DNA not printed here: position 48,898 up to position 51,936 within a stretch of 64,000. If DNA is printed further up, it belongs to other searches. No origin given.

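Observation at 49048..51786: Natural single-ORF fusion of a SEDS glycosyltransferase and its cognate class-B PBP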

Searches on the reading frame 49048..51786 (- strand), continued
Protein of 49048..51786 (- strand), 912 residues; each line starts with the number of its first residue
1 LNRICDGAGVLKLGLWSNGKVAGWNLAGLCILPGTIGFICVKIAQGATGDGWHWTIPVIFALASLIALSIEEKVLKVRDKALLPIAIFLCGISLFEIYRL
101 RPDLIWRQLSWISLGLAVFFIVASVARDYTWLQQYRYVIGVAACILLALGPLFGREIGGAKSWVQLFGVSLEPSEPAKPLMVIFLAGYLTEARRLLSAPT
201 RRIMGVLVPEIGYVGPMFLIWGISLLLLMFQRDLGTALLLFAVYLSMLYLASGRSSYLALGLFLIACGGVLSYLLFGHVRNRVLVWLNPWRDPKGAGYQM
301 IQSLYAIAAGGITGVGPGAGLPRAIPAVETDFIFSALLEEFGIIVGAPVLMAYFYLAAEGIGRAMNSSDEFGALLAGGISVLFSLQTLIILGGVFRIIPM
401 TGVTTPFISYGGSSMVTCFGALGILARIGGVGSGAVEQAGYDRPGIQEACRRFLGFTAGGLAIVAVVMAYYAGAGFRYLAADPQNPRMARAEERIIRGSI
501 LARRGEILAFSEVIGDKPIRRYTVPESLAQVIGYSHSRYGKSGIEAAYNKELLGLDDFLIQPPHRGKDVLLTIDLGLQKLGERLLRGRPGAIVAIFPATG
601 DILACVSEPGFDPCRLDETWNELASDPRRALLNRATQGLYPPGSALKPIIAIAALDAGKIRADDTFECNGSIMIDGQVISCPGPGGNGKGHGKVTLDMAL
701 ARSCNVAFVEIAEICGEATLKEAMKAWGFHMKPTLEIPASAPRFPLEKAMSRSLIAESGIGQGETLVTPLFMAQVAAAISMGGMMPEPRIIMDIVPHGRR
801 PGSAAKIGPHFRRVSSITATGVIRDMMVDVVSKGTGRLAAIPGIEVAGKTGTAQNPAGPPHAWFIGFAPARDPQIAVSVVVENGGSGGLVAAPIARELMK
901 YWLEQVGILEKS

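Call 18: find_related_loci(query=A1, collection=genome_contigs, flank=6000)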
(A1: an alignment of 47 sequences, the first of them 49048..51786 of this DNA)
Query A1 (912 aa) in genome_contigs; peptide patterns used: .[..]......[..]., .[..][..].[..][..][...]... (x = any residue, [..] = any of these).
600 stretches matched a pattern (row limit reached: there are more); 598 encode a relative of the query (tblastn E <= 1e-3); the best 80 are kept; 80 distinct loci.
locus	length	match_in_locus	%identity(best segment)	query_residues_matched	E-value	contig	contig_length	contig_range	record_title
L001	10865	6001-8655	39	38-899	1e-155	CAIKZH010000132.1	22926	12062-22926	MAG: uncultured Coriobacteriia bacterium isolate AlinenLipids_bin-9090 genome assembly, contig: bin-9090:132/192, whole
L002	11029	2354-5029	34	38-911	2e-141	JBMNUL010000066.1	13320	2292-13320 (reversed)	MAG: Coriobacteriales bacterium isolate SBF912SR2HQ0078 scaffold_20548_c1, whole genome shotgun sequence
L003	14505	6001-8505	36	99-900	3e-139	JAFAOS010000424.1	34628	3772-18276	MAG: Chloroflexota bacterium isolate CP_BM_ER_18 BM_ER_k147_10172603, whole genome shotgun sequence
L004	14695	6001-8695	38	35-905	9e-154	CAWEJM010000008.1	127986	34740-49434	MAG: uncultured Actinomycetes bacterium isolate MFD05942.bin.2.29 genome assembly, contig: contig_1718, whole genome sho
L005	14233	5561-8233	34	59-886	5e-136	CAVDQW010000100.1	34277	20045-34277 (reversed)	bacterium isolate SRR8978442_cleanbin_000003 genome assembly, contig: Spades_SRR8978442_contig_37, whole genome shotgun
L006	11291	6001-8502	36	79-883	2e-135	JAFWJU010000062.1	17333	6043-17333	MAG: Eggerthellaceae bacterium isolate RGIG5804 Sheep_Ileum.Co__c313061, whole genome shotgun sequence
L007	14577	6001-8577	35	79-909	1e-133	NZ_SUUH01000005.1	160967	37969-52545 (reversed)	MAG: Denitrobacterium detoxificans isolate SIG41 NODE_135_length_160967_cov_32.876935, whole genome shotgun sequence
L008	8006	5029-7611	34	79-882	9e-132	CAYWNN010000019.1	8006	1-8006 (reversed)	MAG TPA_asm: uncultured Coriobacteriaceae bacterium isolate SRP141132_co4_333 genome assembly, contig: NODE_9794_length_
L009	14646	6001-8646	35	53-909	2e-131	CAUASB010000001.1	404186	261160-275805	MAG TPA_asm: uncultured Eggerthella sp. isolate ERR8263780_bin.14_MetaWRAP_v1.3_MAG genome assembly, contig: ERZ18534240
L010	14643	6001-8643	33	79-895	4e-129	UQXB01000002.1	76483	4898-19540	uncultured Collinsella sp. isolate UMGS722 genome assembly, contig: NODE_57_length_76483_cov_4.852737, whole genome shot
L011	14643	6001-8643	33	79-895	9e-129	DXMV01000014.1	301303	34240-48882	MAG TPA_asm: Collinsella sp. isolate HRGM_Genome_0508 HRGM_Genome_0508_14, whole genome shotgun sequence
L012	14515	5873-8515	34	79-895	2e-128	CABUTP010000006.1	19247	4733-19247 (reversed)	MAG TPA_asm: uncultured Collinsella sp. isolate MGYG-HGUT-04364 genome assembly, contig: GUT_GENOME269995_6, whole genom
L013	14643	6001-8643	33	79-895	2e-128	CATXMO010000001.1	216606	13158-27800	MAG TPA_asm: uncultured Collinsella sp. isolate SRR22541675_bin.33_MetaWRAP_v1.3_MAG genome assembly, contig: ERZ1868439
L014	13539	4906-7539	33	79-904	1e-124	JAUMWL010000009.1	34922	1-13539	MAG: Coriobacteriales bacterium isolate S14M_St_23 NODE_93_length_34922_cov_20.933404, whole genome shotgun sequence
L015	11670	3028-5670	33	79-895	1e-124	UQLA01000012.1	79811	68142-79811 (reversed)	uncultured Collinsella sp. isolate UMGS389 genome assembly, contig: NODE_30_length_79811_cov_33.9286, whole genome shotg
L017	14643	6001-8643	33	79-895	1e-123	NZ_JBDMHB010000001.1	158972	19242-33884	Collinsella aerofaciens strain RTP21428st2_E2_RTP21428_210409 NODE_1_length_159045_cov_26.848429, whole genome shotgun s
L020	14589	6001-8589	33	79-887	7e-115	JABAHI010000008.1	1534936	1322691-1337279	Olsenella sp. KGMB02461 KGMB02461_contig8, whole genome shotgun sequence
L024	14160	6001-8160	34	53-794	6e-105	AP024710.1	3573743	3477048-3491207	Leptolinea sp. HRD-7 DNA, complete genome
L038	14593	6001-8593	42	30-903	6e-159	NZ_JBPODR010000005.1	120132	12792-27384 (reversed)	Thermoanaerobacterium thermosulfurigenes strain DSM 2229 Ga0415260_05, whole genome shotgun sequence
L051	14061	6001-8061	32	53-794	1e-78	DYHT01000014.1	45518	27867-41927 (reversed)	MAG TPA_asm: Chloroflexus sp. isolate DR5_57_13 Afr_mines_DR5_79_length_45518_cov_5_071641, whole genome shotgun sequenc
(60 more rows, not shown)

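Call 21: search_solved_structures(query=window:49048-51786:-, max_evalue=1e-10, show_alignments=0)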
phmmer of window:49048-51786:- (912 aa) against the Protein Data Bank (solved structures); distinct sequences matched with E-value up to 1e-10: 100 (the best 60 are shown).
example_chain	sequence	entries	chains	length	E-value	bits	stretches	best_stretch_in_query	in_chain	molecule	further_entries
3lo7_A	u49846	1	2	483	1.5e-49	172.5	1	470-900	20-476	Penicillin-binding protein A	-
3un7_A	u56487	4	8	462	2.5e-48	168.4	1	480-900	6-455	Penicillin-binding protein A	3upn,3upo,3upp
4mnr_A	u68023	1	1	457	3.1e-47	164.8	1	483-908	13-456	Peptidoglycan glycosyltransferase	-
8zpc_A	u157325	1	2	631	7.4e-43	150.3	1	560-903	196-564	Peptidoglycan D,D-transpeptidase MrdA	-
7zg8_AAA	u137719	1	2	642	7.8e-43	150.2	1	560-903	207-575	Peptidoglycan D,D-transpeptidase MrdA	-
4n1x_A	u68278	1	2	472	1.1e-42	149.8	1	481-888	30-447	Peptidoglycan glycosyltransferase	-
4ra7_A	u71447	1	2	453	1.4e-42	149.4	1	481-888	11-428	Peptidoglycan glycosyltransferase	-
4jbf_A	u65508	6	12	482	1.5e-42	149.3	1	481-888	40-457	Peptidoglycan glycosyltransferase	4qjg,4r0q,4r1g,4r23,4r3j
7kis_A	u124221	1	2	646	5.5e-42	147.4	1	562-903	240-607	Peptidoglycan D,D-transpeptidase MrdA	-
6g9f_A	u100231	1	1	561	2.8e-33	118.6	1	549-899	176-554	Peptidoglycan D,D-transpeptidase MrdA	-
6g9p_A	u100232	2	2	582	3.1e-33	118.5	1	549-899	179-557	Peptidoglycan D,D-transpeptidase MrdA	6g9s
6tii_AAA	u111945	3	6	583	3.3e-33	118.4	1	534-901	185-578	Peptidoglycan D,D-transpeptidase MrdA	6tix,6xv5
8tj3_C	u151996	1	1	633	4.1e-33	118.1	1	549-899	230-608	Peptidoglycan D,D-transpeptidase MrdA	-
7rcz_A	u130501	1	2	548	2.3e-32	115.6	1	563-908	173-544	Stage V sporulation protein D (Sporulation specific penicillin-binding protein)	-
25hr_A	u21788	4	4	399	8.7e-31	110.4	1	104-428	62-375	Probable peptidoglycan glycosyltransferase FtsW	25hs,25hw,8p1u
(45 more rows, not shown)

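Call 28: find_encoding_contigs(protein=P0002, flank=6000, max_places=2)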
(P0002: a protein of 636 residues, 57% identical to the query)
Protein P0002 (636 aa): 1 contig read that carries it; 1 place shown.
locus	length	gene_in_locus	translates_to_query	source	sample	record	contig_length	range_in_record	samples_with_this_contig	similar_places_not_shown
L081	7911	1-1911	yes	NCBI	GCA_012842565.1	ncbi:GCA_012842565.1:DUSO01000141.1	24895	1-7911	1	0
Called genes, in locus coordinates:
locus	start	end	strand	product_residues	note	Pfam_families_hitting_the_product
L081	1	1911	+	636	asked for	PF01098:FTSW_RODA_SPOVE, PF21922:PBP_dimer_2, PF00905:Transpeptidase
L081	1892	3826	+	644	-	PF00069:Pkinase, PF07714:PK_Tyr_Ser-Thr, PF03109:ABC1 (weak), PF03793:PASTA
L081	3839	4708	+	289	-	PF16745:RsgA_N, PF03193:RsgA_GTPase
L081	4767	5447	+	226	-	PF00834:Ribul_P_3_epim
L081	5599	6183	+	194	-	-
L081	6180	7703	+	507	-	PF13191:AAA_16 (faint), PF00004:AAA, PF07728:AAA_5 (faint), PF13401:AAA_22 (faint), PF17862:AAA_lid_3, PF01434:Peptidase_M41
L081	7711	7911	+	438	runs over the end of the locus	PF00994:MoCF_biosynth, PF18146:CinA_KH, PF02464:CinA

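Call 29: find_encoding_contigs(protein=P0005, flank=6000, max_places=2)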
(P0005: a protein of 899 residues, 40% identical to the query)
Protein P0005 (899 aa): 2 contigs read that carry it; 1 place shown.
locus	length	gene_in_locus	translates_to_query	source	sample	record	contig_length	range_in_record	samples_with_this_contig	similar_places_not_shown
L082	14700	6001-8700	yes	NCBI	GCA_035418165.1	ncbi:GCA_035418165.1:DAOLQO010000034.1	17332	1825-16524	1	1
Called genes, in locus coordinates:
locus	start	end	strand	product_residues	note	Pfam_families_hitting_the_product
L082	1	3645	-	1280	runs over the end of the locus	PF00754:F5_F8_type_C, PF22633:F5_F8_type_C_2, PF18582:HZS_alpha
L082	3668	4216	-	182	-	PF02441:Flavoprotein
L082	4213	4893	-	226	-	PF04127:DFP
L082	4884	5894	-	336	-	PF03417:AAT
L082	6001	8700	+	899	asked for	PF01098:FTSW_RODA_SPOVE, PF21922:PBP_dimer_2, PF00905:Transpeptidase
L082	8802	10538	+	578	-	PF00069:Pkinase, PF01636:APH (faint), PF03109:ABC1 (faint), PF07714:PK_Tyr_Ser-Thr, PF14531:Kinase-like (weak), PF03793:PASTA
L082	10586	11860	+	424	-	PF00275:EPSP_synthase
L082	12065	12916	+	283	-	PF00149:Metallophos (weak)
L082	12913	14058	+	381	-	PF01208:URO-D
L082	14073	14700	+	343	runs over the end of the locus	PF08240:ADH_N, PF16912:Glu_dehyd_C (weak), PF00107:ADH_zinc_N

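Call 32: predict_structure(alignment_id=A1)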
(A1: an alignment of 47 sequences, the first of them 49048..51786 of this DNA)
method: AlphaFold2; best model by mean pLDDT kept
length: 912 residues; sequences in the alignment: 47
mean_pLDDT: 89.1   pTM: 0.80
mean pLDDT of the five models: 89.1, 88.0, 87.3, 86.6, 86.5
residues with pLDDT >= 90: 623; 70-90: 223; 50-70: 41; < 50: 25
segments of 3 or more residues with pLDDT < 50: 1-18, 802-806
pLDDT, mean of each block of 10 residues (from residue 1): 41 46 74 84 70 86 92 83 93 92 93 96 90 94 94 88 88 95 96 82 79 82 88 91 96 92 94 93 94 91 93 88 82 91 93 95 91 96 96 93 90 93 92 56 82 96 96 87 81 87 95 89 90 89 92 70 77 96 93 97 96 93 88 96 97 97 96 93 72 96 96 97 95 92 95 96 96 98 94 82 54 87 97 97 98 91 98 97 96 98 93 62
secondary structure, 60 per line:
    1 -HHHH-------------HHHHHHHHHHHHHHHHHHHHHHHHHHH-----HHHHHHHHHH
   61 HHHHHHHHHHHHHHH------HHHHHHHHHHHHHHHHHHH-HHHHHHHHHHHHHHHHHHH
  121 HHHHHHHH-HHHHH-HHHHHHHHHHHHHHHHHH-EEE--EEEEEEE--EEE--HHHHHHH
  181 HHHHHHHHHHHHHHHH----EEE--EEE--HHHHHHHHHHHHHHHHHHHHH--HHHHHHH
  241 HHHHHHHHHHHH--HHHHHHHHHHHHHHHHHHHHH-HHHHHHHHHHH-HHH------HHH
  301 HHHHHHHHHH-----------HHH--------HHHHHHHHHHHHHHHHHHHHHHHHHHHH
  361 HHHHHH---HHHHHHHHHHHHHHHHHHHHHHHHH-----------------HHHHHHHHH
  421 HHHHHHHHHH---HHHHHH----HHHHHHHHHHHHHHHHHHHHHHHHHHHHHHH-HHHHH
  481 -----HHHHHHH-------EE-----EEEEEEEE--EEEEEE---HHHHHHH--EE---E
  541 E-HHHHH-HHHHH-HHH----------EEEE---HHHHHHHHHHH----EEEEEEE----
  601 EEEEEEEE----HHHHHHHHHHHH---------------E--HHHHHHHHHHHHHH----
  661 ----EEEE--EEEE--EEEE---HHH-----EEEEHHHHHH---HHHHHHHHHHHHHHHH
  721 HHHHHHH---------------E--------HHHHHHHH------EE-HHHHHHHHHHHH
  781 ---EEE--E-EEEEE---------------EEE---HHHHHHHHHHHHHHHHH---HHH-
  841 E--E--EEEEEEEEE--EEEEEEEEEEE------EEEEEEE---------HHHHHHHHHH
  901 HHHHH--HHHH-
elements in order (helices of 4 or more, strands of 3 or more residues): H2-5 H19-45 H51-75 H82-100 H102-128 H130-134 H136-153 E155-157 E160-166 E169-171 H174-196 E201-203 E206-208 H211-231 H234-252 H255-275 H277-287 H298-310 H333-366 H370-394 H412-430 H434-439 H444-474 H476-480 H486-492 E507-514 E517-522 H526-532 H543-547 H549-553 E568-571 H575-585 E590-596 E601-608 H613-624 H643-656 E665-668 E671-674 E677-680 E692-695 H696-701 H705-727 H752-759 H769-780 E784-786 E791-795 E811-813 H817-833 E847-855 E858-868 E875-881 H891-905 H908-911

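Call 34: fold_search(model_id=the predicted structure, library=pdb)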
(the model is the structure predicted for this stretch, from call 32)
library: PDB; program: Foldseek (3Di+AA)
matches with E <= 10: 986; with E <= 0.001: 732
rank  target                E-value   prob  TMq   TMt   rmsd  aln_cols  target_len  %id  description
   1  4mnr                  5.7e-29  1.00  0.42  0.91   2.1       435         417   30  Crystal Structure of D,D-Transpeptidase Domain of Peptidoglycan Glycosyltransferase from Eggerthella lenta (released 2013-09-25)
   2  4n1x_A                3.8e-28  1.00  0.42  0.90   2.7       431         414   28  Structure of a putative peptidoglycan glycosyltransferase from Atopobium parvulum in complex with penicillin G (released 2013-10-30)
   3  4ra7_A                1.3e-27  1.00  0.42  0.89   3.0       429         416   28  Structure of a putative peptidoglycan glycosyltransferase from Atopobium parvulum in complex with nafcillin (released 2014-09-24)
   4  4r23_B                1.9e-27  1.00  0.41  0.90   2.7       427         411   28  Structure of a putative peptidoglycan glycosyltransferase from Atopobium parvulum in complex with dicloxacillin (released 2014-09-17)
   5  4r1g_B                2.4e-27  1.00  0.41  0.88   3.2       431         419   28  Structure of a putative peptidoglycan glycosyltransferase from Atopobium parvulum in complex with cloxacillin (released 2014-08-27)
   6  4r23_A                3.3e-27  1.00  0.42  0.89   2.8       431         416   28  Structure of a putative peptidoglycan glycosyltransferase from Atopobium parvulum in complex with dicloxacillin (released 2014-09-17)
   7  4r3j_A                4.1e-27  1.00  0.42  0.91   2.8       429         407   28  Structure of a putative peptidoglycan glycosyltransferase from Atopobium parvulum in complex with cefapirin (released 2014-09-17)
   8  4n1x_B                4.1e-27  1.00  0.41  0.89   3.0       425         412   28  Structure of a putative peptidoglycan glycosyltransferase from Atopobium parvulum in complex with penicillin G (released 2013-10-30)
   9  4r3j_B                4.6e-27  1.00  0.42  0.91   2.5       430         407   29  Structure of a putative peptidoglycan glycosyltransferase from Atopobium parvulum in complex with cefapirin (released 2014-09-17)
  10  4r0q_A                4.6e-27  1.00  0.41  0.89   3.0       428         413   28  Structure of a putative peptidoglycan glycosyltransferase from Atopobium parvulum in complex with cephalothin (released 2014-08-27)
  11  4r0q_B                4.8e-27  1.00  0.41  0.89   2.8       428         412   28  Structure of a putative peptidoglycan glycosyltransferase from Atopobium parvulum in complex with cephalothin (released 2014-08-27)
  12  4qjg_B                5.2e-27  1.00  0.41  0.88   3.0       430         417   28  Structure of a putative peptidoglycan glycosyltransferase from Atopobium parvulum in complex with penicillin V (released 2014-07-09)
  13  4r1g_A                5.6e-27  1.00  0.41  0.87   3.1       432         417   28  Structure of a putative peptidoglycan glycosyltransferase from Atopobium parvulum in complex with cloxacillin (released 2014-08-27)
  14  4ra7_B                6.1e-27  1.00  0.42  0.89   2.7       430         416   28  Structure of a putative peptidoglycan glycosyltransferase from Atopobium parvulum in complex with nafcillin (released 2014-09-24)
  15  4jbf_A                7.5e-27  1.00  0.41  0.89   2.8       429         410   28  Crystal structure of peptidoglycan glycosyltransferase from Atopobium parvulum DSM 20469. (released 2013-03-20)
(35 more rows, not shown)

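Call 38: search_solved_structures(query=L009:5890-8646:+, max_evalue=1e-40, show_alignments=0)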
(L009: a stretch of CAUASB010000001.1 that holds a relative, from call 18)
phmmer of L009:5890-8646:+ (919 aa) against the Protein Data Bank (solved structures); distinct sequences matched with E-value up to 1e-40: 6.
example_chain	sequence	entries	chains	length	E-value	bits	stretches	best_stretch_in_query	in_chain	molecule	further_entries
4mnr_A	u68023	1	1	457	7.8e-165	553.4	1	472-918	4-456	Peptidoglycan glycosyltransferase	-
4jbf_A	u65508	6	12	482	7e-122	411.3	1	472-916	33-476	Peptidoglycan glycosyltransferase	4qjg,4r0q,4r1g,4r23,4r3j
4ra7_A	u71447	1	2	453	1e-121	410.8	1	473-916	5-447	Peptidoglycan glycosyltransferase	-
4n1x_A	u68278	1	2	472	3.2e-120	405.8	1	480-916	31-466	Peptidoglycan glycosyltransferase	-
3un7_A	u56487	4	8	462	1.2e-42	149.2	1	481-913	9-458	Penicillin-binding protein A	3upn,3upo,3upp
3lo7_A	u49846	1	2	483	1.3e-42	149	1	481-913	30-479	Penicillin-binding protein A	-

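Call 39: search_solved_structures(query=L020:5728-8658:+, max_evalue=1e-40, show_alignments=0)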
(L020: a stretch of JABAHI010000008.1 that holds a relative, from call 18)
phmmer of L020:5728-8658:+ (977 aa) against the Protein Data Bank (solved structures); distinct sequences matched with E-value up to 1e-40: 6.
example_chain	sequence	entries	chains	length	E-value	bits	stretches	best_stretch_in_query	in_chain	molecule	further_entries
4jbf_A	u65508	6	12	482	2.3e-174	585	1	529-977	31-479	Peptidoglycan glycosyltransferase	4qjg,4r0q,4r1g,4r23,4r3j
4ra7_A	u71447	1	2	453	9.7e-174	583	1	531-977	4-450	Peptidoglycan glycosyltransferase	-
4n1x_A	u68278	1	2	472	3.3e-172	577.9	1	536-977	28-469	Peptidoglycan glycosyltransferase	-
4mnr_A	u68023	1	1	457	3.5e-121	409.1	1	531-974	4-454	Peptidoglycan glycosyltransferase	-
3un7_A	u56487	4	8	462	1.7e-47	165.3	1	542-973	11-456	Penicillin-binding protein A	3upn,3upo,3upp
3lo7_A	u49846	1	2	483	2e-47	165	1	542-973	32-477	Penicillin-binding protein A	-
